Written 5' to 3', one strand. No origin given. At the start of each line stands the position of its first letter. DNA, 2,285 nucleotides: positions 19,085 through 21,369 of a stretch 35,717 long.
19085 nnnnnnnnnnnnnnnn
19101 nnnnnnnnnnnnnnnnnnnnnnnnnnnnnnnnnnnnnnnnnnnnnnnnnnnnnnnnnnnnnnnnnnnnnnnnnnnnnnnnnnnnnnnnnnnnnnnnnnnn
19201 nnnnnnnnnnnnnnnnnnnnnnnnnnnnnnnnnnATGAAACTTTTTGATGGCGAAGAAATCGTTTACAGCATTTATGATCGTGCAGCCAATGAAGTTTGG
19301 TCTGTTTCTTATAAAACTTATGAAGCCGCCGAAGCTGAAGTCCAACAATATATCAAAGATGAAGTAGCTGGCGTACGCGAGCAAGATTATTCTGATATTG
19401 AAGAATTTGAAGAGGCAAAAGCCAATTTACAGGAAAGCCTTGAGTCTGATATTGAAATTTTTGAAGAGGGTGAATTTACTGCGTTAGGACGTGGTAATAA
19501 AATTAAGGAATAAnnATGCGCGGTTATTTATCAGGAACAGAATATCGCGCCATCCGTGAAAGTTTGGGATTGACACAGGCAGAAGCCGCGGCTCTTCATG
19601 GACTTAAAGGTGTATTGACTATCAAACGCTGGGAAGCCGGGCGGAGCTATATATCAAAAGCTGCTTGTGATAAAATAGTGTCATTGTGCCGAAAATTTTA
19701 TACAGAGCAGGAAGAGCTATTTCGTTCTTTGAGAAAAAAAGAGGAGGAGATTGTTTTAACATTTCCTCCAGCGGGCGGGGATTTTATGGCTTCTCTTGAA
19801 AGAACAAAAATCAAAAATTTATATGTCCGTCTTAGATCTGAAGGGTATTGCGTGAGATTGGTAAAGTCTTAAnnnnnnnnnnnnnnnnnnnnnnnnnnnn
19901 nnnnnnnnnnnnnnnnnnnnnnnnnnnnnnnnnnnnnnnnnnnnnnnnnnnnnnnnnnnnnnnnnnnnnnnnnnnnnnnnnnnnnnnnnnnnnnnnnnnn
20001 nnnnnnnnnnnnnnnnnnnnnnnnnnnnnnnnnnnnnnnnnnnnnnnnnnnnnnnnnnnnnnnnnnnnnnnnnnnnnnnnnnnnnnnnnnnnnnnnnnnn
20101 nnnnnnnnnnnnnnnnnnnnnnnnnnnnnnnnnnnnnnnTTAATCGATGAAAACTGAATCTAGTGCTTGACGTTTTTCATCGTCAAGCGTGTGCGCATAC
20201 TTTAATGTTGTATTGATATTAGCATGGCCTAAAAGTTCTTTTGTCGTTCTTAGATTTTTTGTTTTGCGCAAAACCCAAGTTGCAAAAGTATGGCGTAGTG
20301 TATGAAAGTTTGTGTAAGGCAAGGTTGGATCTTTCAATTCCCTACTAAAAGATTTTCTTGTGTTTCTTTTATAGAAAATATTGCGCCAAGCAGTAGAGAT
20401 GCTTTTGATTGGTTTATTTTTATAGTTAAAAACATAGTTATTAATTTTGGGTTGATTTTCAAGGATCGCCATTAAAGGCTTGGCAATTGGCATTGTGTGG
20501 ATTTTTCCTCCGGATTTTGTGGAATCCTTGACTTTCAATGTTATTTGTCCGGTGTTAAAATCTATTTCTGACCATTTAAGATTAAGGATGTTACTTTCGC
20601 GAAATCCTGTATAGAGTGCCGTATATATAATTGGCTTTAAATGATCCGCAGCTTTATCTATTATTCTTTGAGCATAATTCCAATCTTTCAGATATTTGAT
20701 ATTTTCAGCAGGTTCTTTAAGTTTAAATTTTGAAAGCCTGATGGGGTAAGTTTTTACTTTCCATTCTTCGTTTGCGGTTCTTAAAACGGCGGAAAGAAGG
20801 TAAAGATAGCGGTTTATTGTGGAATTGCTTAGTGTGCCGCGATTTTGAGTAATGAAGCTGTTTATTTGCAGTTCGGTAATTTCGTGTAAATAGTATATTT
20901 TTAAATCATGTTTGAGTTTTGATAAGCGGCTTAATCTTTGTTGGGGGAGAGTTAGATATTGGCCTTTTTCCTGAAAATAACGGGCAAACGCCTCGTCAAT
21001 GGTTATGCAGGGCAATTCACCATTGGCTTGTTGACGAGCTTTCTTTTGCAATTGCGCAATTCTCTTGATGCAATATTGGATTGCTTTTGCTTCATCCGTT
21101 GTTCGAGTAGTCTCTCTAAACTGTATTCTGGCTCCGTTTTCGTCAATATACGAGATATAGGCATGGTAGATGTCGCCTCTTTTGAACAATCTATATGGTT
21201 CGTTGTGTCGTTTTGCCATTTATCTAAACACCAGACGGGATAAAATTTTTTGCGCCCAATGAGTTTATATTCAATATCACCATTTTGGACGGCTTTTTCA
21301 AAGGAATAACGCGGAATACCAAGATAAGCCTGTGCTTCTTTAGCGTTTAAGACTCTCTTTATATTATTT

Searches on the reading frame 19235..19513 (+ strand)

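Call 46: search_protein_families(library=phrogs, proteins=[window:19235-19513:+], max_evalue=0.001)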
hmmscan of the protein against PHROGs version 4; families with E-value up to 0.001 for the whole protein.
window:19235-19513:+ (92 aa): 0 families

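Call 98: search_protein_families(library=ncbifam, proteins=[window:19235-19513:+], max_evalue=0.1)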
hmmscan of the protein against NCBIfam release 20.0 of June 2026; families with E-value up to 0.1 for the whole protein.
window:19235-19513:+ (92 aa): 2 families
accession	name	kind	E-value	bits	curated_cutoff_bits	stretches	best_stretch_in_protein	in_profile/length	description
NF045844.1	BC85_0335_fam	subfamily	0.033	13.8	65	1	4-80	70-143/215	BC85_0335 family putative methyltransferase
NF006293.0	PRK08476.1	equivalog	0.04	14.1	118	1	10-78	64-132/141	F0F1 ATP synthase subunit B'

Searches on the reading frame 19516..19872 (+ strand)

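Call 46: search_protein_families(library=phrogs, proteins=[window:19516-19872:+], max_evalue=0.001)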
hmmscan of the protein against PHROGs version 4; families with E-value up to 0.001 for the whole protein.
window:19516-19872:+ (118 aa): 7 families
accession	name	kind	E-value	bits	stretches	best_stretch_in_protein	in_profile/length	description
phrog_14076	-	transcription regulation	2.4e-07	32.2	1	7-60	15-66/86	transcriptional regulator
phrog_8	-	transcription regulation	5.9e-06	26.9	1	11-75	165-222/346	transcriptional regulator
phrog_5119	-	unknown function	8.8e-06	26.6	1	4-62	52-109/152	-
phrog_7950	-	transcription regulation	2e-05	25.6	1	10-44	12-45/68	transcriptional repressor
phrog_2104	-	unknown function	0.0006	21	1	6-50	40-83/103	-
phrog_3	-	transcription regulation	0.00063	20.6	1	11-77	94-154/430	transcriptional repressor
phrog_19114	-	unknown function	0.00088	20.3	0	3-59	69-123/135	-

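Call 98: search_protein_families(library=ncbifam, proteins=[window:19516-19872:+], max_evalue=0.1)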
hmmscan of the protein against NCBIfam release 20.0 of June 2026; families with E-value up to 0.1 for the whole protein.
window:19516-19872:+ (118 aa): 7 families
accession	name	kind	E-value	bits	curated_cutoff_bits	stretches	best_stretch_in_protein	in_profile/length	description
TIGR03830.1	CxxCG_CxxCG_HTH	subfamily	4.5e-08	32.9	61.8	1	3-58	63-116/127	type II TA system antitoxin MqsA family protein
NF040522.1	VC1465_fam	subfamily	0.00051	20.1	70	1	11-57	2-43/111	VC1465 family Xer recombination activation factor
NF041265.1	NadS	equivalog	0.0035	17.6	60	1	10-48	35-72/94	NadS family protein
NF041575.1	antitoxPezA_Strep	equivalog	0.0097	15.9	290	1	7-62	3-54/158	type II toxin-antitoxin system antitoxin PezA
NF041951.1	phage_RstR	subfamily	0.013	15.8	80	1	11-55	8-51/108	RstR family transcriptional repressor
TIGR03070.1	couple_hipB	subfamily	0.036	14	71.65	1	11-42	8-38/58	type II toxin-antitoxin system Y4mF family antitoxin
NF007481.0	PRK10072.1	equivalog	0.059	13.9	110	1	7-51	35-78/96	HTH-type transcriptional regulator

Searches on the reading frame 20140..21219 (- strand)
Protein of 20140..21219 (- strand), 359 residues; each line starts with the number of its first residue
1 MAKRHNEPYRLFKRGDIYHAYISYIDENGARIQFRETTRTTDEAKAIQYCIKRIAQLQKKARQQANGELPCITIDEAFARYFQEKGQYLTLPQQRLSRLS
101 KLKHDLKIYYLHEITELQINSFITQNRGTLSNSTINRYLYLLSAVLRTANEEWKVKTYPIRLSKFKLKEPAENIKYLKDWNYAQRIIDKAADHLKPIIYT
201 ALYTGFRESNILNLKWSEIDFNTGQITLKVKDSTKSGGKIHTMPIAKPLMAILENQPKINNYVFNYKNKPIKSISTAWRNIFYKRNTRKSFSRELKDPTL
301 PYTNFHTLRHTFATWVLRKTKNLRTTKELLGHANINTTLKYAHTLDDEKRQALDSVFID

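Call 47: search_protein_families(library=phrogs, proteins=[window:20140-21219:-], max_evalue=0.001)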
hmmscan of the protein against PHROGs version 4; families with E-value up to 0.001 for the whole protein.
window:20140-21219:- (359 aa): 9 families
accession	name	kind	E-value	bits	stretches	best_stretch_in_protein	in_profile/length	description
phrog_1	-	integration and excision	4e-56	192.5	1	4-354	103-445/611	integrase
phrog_216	-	integration and excision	2.1e-37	129.9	1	132-355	12-235/301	integrase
phrog_37709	-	unknown function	3.8e-12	47.2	1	132-222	18-105/116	-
phrog_7269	-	integration and excision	3.8e-10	40.6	1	303-352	28-77/89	integrase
phrog_7685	-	integration and excision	1.6e-09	38.7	1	271-353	155-232/240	integrase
phrog_10426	-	integration and excision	5.8e-09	37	1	11-125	3-109/193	integrase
phrog_7244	-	integration and excision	3e-06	27.7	1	93-220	97-225/263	integrase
phrog_9176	-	unknown function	1.3e-05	26.6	1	11-125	3-109/139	-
phrog_35951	-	unknown function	4.4e-05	24.9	1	287-344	5-62/97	-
